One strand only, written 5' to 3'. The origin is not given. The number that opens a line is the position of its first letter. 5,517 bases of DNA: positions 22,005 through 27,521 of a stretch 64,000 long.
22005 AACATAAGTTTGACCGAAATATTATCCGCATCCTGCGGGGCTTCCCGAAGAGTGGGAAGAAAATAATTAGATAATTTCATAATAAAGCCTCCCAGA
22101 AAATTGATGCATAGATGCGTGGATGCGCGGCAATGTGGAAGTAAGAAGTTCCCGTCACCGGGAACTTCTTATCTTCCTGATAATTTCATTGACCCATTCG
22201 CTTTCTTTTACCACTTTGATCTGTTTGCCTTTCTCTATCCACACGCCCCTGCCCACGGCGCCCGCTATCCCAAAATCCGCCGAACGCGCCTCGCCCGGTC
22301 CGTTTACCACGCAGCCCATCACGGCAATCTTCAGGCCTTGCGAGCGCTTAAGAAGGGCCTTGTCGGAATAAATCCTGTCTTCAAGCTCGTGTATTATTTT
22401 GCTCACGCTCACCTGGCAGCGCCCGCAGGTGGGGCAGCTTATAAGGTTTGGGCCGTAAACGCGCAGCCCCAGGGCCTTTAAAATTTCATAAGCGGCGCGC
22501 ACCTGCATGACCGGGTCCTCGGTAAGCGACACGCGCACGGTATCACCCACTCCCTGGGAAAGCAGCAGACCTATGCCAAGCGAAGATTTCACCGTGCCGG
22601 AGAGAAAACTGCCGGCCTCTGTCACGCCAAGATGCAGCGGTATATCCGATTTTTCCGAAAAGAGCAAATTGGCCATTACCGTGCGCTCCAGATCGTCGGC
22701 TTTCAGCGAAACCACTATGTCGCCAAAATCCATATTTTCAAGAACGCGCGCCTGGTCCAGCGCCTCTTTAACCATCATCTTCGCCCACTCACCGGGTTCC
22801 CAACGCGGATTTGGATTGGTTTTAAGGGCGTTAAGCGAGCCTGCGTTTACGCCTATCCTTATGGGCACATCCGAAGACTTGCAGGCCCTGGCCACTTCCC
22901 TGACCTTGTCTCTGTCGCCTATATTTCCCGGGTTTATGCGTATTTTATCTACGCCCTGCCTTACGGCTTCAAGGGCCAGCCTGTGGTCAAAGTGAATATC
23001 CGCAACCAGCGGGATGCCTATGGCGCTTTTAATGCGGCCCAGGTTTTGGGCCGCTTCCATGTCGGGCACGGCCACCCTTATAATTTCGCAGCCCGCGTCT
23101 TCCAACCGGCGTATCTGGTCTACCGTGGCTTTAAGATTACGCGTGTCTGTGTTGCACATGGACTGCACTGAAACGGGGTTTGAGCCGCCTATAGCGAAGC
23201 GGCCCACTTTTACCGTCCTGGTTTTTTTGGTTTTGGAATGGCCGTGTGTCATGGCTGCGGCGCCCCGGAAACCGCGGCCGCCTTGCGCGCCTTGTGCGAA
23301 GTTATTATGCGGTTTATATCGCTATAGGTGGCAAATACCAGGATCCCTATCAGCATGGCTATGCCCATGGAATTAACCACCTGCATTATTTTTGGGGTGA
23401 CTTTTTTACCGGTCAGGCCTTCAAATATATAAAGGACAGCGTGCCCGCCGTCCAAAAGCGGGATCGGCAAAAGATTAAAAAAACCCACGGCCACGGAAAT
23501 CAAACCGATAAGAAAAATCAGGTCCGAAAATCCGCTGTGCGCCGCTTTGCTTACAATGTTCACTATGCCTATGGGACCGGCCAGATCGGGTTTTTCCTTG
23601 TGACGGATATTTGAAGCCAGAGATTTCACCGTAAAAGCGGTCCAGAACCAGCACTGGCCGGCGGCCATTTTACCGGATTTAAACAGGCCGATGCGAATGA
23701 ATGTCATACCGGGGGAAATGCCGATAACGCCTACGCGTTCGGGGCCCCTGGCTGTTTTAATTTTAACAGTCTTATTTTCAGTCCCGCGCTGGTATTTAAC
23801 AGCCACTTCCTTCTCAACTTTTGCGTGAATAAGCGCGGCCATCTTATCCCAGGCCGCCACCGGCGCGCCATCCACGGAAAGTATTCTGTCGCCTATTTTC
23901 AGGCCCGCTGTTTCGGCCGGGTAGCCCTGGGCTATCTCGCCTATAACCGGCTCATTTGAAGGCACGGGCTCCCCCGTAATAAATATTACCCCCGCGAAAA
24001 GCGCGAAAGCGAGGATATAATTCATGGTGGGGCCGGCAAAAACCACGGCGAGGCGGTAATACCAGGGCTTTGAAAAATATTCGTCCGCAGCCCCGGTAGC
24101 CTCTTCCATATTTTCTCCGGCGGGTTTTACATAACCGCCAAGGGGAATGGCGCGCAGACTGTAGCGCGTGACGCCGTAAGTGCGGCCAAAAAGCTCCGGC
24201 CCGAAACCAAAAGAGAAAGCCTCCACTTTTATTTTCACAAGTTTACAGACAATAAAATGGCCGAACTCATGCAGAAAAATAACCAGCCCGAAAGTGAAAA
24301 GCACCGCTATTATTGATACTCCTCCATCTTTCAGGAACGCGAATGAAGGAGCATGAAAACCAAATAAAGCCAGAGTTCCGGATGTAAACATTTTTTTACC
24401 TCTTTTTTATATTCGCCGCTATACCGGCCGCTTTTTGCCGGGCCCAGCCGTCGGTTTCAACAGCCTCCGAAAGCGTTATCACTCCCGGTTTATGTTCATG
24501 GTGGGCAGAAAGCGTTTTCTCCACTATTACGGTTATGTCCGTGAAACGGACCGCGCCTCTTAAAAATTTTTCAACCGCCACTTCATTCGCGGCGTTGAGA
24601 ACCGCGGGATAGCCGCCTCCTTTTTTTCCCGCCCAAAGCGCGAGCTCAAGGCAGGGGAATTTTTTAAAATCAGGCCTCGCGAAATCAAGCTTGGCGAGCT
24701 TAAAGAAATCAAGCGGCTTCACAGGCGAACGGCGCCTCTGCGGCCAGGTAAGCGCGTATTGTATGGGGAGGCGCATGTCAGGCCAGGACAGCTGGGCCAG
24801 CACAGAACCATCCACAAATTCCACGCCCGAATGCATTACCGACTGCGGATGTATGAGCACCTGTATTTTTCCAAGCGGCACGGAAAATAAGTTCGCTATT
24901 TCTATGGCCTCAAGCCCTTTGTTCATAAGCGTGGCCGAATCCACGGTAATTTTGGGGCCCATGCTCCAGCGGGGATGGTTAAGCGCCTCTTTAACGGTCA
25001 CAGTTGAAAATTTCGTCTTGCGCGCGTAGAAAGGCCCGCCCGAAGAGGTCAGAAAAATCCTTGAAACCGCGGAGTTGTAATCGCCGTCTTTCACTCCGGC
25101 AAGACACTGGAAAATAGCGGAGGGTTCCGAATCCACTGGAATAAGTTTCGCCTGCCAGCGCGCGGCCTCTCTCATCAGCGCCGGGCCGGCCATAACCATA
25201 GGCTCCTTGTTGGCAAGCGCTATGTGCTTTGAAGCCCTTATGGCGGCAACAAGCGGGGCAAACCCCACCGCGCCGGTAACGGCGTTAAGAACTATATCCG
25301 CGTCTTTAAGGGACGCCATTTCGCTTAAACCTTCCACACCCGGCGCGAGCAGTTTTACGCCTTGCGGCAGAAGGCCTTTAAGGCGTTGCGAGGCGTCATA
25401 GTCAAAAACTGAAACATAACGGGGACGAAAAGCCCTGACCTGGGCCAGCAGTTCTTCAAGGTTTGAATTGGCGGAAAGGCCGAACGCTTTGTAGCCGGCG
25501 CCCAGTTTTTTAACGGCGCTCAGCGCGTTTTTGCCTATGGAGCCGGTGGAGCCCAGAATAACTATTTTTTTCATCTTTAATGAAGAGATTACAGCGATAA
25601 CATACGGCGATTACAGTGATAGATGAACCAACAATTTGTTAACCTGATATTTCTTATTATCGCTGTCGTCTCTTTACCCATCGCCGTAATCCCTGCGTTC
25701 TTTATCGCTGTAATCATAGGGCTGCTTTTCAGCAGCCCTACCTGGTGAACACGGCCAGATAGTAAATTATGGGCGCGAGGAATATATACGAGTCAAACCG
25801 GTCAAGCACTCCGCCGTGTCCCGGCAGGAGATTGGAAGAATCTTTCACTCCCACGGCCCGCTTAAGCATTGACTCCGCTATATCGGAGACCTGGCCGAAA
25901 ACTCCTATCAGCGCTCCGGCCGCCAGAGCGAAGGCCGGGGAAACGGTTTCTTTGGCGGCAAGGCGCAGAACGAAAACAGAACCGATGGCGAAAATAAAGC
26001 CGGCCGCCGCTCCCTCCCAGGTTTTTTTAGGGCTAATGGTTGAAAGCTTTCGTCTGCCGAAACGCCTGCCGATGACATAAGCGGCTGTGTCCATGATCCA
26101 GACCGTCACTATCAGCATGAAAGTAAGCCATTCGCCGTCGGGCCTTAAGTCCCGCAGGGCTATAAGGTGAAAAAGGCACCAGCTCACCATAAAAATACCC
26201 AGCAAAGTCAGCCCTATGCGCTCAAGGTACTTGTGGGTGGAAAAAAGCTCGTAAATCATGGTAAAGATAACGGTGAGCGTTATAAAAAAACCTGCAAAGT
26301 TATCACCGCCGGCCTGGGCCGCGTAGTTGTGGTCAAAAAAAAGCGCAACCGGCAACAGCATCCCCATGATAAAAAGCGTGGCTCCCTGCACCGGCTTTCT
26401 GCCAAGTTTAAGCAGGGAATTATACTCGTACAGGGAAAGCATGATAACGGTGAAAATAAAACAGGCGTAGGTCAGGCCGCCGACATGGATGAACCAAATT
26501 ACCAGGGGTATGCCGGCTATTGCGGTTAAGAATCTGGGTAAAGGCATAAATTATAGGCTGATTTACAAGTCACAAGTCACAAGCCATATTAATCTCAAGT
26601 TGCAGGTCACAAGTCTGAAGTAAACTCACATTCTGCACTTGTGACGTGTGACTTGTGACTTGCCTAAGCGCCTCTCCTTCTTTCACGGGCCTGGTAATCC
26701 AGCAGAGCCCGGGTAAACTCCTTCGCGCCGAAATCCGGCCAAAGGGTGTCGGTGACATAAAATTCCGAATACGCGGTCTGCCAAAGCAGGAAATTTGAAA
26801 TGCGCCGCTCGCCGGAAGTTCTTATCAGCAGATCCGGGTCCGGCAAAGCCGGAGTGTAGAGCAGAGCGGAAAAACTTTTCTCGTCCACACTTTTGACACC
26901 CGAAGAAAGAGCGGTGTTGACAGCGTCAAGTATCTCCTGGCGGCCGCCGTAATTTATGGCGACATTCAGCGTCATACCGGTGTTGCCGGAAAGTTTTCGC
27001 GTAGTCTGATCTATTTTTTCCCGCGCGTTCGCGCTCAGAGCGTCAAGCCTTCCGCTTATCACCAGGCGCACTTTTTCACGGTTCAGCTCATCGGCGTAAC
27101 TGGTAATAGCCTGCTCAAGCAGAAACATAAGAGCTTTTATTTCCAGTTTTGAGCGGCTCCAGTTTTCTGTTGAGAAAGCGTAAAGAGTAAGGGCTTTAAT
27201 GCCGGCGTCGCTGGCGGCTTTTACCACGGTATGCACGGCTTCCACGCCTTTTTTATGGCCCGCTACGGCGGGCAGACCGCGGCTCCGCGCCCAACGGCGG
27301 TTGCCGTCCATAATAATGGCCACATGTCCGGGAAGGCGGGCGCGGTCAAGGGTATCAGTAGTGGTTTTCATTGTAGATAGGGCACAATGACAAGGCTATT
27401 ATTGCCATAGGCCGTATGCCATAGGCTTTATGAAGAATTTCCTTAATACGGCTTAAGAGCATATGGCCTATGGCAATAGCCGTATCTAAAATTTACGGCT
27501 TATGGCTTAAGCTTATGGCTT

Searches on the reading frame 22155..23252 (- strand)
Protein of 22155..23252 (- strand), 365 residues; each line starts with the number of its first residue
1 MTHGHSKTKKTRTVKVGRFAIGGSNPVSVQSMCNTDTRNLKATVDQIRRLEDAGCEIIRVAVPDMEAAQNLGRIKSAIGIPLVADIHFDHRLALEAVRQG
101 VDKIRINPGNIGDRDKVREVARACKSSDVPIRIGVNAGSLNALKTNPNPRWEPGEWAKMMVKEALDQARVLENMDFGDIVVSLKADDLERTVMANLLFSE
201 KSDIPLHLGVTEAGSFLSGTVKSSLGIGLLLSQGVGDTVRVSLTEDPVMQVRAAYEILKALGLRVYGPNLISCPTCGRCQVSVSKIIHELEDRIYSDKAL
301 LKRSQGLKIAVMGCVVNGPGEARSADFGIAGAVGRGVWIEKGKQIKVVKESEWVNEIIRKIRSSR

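Call 75: search_protein_families(library=pfam, proteins=[window:22155-23252:-], max_evalue=0.00001)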
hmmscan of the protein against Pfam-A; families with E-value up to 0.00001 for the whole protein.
window:22155-23252:- (365 aa): 1 family
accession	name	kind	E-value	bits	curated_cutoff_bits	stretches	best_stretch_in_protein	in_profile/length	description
PF04551.19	GcpE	-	8.1e-137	456.3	32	1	11-362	1-342/343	GcpE protein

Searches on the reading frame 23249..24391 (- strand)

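Call 75: search_protein_families(library=pfam, proteins=[window:23249-24391:-], max_evalue=0.00001)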
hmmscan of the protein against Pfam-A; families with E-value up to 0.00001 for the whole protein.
window:23249-24391:- (380 aa): 4 families
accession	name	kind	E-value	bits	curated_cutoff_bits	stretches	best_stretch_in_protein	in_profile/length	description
PF02163.28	Peptidase_M50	-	4.7e-53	180.2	27.2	1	30-349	2-220/221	Peptidase family M50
PF13180.12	PDZ_2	-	1.2e-11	45.1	27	1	147-213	13-80/80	PDZ domain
PF17820.7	PDZ_6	-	5.4e-09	36.1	27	1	149-202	1-54/54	PDZ domain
PF00595.29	PDZ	-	2.6e-08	34.6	23.2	1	146-198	25-78/81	PDZ domain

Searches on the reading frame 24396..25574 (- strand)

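Call 75: search_protein_families(library=pfam, proteins=[window:24396-25574:-], max_evalue=0.00001)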
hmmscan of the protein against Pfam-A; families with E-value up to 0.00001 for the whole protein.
window:24396-25574:- (392 aa): 3 families
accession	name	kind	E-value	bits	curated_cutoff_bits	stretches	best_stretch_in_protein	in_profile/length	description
PF13288.12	DXPR_C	-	8.1e-42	142.6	27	1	262-380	1-114/115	DXP reductoisomerase C-terminal domain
PF02670.22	DXP_reductoisom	-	7.5e-36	124.1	21.7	1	4-130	1-129/129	1-deoxy-D-xylulose 5-phosphate reductoisomerase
PF08436.17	DXP_redisom_C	-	3e-32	111.1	26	1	144-230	1-84/84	1-deoxy-D-xylulose 5-phosphate reductoisomerase C-terminal domain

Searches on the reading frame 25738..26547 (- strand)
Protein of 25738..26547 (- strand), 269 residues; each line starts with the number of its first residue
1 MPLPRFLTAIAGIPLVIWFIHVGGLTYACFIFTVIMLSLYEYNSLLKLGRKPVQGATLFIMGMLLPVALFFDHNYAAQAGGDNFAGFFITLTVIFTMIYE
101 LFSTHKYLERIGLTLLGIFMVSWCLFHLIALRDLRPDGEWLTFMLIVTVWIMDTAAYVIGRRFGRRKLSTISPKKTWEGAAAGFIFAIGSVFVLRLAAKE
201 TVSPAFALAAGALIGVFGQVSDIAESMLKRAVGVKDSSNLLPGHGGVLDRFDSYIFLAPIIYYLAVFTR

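Call 75: search_protein_families(library=pfam, proteins=[window:25738-26547:-], max_evalue=0.00001)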
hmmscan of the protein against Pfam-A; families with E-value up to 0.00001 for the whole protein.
window:25738-26547:- (269 aa): 1 family
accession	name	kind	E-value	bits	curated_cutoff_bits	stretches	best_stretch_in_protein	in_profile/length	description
PF01148.25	CTP_transf_1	-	4e-57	194.5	24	1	5-265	3-261/264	Cytidylyltransferase family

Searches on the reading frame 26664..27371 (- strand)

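Call 76: search_protein_families(library=pfam, proteins=[window:26664-27371:-], max_evalue=0.00001)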
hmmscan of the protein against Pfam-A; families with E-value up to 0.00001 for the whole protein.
window:26664-27371:- (235 aa): 1 family
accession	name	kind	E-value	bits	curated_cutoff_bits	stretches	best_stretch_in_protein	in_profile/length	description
PF01255.24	Prenyltransf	-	1.7e-82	276.7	27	1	20-234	1-219/219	Putative undecaprenyl diphosphate synthase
